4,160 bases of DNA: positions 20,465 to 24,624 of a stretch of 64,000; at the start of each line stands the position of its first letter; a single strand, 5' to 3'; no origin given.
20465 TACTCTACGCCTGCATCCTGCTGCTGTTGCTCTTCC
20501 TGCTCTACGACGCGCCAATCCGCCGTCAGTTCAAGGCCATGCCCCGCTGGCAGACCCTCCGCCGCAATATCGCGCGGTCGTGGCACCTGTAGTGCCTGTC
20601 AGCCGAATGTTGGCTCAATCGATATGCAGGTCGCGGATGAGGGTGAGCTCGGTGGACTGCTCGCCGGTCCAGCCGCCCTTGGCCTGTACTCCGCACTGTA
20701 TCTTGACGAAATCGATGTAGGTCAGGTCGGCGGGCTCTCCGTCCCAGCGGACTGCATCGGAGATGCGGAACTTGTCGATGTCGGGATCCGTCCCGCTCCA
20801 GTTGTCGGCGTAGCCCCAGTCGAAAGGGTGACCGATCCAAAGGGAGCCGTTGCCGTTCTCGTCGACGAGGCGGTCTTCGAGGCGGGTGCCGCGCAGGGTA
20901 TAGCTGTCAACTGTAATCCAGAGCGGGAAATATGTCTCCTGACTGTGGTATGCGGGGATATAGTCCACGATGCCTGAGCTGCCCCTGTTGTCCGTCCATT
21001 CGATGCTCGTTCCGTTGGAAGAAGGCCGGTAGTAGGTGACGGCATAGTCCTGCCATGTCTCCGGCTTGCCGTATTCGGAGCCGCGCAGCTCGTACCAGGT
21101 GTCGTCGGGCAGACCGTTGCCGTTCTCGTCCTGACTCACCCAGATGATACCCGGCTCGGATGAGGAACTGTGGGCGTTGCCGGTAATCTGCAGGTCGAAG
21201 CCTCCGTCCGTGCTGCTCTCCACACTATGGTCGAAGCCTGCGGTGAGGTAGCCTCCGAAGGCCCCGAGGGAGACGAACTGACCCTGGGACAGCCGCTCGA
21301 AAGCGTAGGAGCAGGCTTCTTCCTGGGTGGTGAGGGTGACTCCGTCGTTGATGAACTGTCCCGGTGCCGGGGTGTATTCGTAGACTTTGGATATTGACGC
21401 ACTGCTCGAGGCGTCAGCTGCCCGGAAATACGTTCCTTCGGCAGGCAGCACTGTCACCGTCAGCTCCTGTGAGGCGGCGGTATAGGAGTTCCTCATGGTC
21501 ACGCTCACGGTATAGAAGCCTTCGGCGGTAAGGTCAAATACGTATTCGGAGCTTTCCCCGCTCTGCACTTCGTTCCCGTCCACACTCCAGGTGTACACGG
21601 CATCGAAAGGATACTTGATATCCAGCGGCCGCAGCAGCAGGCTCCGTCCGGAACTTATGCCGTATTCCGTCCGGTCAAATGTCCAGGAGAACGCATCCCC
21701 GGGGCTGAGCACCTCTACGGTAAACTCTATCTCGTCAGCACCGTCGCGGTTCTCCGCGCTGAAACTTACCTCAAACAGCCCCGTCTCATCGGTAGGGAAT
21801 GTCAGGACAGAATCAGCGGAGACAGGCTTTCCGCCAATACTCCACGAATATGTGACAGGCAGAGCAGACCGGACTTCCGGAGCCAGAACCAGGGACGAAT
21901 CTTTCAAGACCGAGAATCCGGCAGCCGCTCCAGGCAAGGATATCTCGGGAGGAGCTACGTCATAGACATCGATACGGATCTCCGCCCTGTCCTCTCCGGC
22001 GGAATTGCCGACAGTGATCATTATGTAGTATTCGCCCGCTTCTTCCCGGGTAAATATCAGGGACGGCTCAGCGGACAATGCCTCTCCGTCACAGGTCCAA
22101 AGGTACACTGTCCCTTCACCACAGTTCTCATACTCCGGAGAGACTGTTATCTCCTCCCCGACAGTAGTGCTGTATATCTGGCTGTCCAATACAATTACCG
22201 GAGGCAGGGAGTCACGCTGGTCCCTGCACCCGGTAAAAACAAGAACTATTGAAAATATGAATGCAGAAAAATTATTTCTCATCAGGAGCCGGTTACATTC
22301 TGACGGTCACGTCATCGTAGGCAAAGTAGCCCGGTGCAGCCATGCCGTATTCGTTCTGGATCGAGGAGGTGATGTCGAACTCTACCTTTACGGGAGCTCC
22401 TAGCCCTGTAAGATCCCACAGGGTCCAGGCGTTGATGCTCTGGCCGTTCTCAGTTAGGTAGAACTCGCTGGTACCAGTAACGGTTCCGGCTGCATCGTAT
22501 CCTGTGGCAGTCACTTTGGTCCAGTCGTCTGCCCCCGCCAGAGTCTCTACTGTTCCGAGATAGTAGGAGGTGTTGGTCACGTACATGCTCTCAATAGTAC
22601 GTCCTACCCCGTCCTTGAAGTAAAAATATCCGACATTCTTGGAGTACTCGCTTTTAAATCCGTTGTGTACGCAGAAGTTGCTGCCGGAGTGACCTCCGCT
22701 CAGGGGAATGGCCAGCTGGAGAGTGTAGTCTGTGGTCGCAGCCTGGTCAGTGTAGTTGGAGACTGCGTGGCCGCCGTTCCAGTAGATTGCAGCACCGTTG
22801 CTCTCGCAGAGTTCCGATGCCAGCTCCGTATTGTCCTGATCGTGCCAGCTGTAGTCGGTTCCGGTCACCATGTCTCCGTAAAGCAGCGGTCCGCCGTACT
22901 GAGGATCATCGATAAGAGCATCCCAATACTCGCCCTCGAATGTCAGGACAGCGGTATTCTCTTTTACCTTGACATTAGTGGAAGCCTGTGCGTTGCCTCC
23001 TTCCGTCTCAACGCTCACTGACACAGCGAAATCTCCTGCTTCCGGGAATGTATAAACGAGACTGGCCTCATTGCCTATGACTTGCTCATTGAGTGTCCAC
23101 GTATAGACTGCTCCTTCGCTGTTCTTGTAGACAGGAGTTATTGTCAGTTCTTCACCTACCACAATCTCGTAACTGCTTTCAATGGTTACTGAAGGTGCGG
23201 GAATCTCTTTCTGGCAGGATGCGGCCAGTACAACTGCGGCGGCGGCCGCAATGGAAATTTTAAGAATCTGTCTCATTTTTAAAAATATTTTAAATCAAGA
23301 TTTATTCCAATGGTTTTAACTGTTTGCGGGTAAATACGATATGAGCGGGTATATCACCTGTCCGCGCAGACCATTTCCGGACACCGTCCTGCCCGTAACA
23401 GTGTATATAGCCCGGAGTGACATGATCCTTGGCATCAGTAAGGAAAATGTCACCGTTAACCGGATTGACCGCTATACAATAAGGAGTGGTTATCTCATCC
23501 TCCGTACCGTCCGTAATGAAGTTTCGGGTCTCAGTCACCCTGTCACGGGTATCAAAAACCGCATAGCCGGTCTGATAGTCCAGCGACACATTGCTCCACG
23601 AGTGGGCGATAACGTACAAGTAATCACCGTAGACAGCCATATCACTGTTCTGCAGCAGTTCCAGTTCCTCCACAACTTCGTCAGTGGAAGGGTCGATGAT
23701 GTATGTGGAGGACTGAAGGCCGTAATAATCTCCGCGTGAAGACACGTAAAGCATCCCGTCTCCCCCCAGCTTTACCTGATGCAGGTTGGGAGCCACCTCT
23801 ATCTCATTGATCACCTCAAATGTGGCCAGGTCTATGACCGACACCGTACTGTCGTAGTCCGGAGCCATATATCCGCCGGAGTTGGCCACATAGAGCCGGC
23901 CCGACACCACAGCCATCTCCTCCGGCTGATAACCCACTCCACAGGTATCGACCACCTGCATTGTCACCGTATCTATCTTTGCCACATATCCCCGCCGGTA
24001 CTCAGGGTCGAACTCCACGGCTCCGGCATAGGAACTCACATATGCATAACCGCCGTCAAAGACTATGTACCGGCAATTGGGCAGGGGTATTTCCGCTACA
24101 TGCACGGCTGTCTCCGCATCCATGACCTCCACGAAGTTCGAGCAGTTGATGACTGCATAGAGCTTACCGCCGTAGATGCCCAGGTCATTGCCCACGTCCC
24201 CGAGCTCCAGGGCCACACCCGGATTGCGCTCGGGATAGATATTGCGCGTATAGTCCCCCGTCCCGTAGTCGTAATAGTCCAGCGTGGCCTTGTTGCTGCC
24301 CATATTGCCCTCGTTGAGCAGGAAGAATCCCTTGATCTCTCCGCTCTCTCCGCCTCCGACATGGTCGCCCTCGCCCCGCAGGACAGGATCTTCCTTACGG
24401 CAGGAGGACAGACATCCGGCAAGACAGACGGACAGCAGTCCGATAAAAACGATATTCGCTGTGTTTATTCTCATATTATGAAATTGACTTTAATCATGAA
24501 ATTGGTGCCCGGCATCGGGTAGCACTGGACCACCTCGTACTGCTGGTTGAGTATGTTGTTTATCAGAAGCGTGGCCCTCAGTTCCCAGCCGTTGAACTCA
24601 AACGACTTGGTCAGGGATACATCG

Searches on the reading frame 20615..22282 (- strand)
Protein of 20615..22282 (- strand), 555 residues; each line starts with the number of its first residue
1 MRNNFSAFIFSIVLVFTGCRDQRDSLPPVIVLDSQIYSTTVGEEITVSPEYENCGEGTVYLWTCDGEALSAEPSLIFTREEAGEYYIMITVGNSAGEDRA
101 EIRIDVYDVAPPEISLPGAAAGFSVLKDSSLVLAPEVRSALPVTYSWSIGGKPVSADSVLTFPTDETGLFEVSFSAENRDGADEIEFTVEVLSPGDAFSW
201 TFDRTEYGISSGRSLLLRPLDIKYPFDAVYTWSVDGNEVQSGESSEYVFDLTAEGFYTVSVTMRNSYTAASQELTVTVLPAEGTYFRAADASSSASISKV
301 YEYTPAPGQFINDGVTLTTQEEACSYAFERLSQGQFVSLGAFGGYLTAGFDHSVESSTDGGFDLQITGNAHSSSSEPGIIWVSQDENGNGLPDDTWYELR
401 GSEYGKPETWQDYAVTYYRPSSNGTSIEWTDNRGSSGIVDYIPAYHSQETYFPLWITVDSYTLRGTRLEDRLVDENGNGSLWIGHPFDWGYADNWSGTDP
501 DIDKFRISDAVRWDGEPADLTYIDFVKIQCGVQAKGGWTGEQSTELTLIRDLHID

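Call 33: search_protein_families(library=pfam, proteins=[window:20615-22282:-], max_evalue=0.00001)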
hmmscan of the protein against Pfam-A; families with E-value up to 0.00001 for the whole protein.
window:20615-22282:- (555 aa): 2 families
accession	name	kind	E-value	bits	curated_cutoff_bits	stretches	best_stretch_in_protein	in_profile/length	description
PF16820.11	PKD_3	-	5.6e-38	129.1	26.3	2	27-93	1-68/68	PKD-like domain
PF00801.26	PKD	-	7.7e-11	42.3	23.5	0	46-106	18-80/80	PKD domain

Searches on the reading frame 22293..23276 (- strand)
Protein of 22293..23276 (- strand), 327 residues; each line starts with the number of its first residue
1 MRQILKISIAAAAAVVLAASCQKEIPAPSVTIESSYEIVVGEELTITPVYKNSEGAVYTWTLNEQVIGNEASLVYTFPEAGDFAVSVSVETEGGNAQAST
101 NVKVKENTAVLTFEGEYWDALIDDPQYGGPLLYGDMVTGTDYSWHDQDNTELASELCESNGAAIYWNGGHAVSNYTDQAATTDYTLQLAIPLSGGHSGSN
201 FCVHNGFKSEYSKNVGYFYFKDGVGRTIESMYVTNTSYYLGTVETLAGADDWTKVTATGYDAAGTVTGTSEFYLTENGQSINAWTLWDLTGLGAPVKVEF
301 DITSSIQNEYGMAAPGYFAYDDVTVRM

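Call 33: search_protein_families(library=pfam, proteins=[window:22293-23276:-], max_evalue=0.00001)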
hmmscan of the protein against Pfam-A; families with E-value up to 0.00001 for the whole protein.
window:22293-23276:- (327 aa): 3 families
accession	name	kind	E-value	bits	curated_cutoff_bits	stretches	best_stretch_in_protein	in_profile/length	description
PF14717.12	DUF4465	-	3.4e-31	109.4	25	1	165-323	5-176/176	Domain of unknown function (DUF4465)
PF16820.11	PKD_3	-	3.1e-14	53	26.3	1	33-91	10-68/68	PKD-like domain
PF00801.26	PKD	-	1.2e-06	28.9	23.5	1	38-104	11-80/80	PKD domain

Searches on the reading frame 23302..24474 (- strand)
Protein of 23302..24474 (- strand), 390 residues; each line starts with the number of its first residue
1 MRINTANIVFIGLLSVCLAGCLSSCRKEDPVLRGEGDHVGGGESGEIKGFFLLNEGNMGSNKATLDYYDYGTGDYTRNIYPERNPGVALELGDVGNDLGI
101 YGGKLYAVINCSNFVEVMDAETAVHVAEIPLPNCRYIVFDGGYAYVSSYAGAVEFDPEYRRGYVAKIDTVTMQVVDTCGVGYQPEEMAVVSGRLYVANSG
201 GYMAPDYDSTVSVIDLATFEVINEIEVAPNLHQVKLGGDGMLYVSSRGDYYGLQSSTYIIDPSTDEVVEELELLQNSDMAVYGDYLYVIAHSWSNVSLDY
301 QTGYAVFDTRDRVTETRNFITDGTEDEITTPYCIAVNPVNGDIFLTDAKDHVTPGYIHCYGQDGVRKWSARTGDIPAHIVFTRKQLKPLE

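Call 33: search_protein_families(library=pfam, proteins=[window:23302-24474:-], max_evalue=0.00001)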
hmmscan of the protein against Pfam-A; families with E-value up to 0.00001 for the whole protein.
window:23302-24474:- (390 aa): 1 family
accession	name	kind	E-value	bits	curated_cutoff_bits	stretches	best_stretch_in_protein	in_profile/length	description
PF16819.11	DUF5074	-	1.2e-20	74.3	27.2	1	48-356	1-319/353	Domain of unknown function (DUF5074)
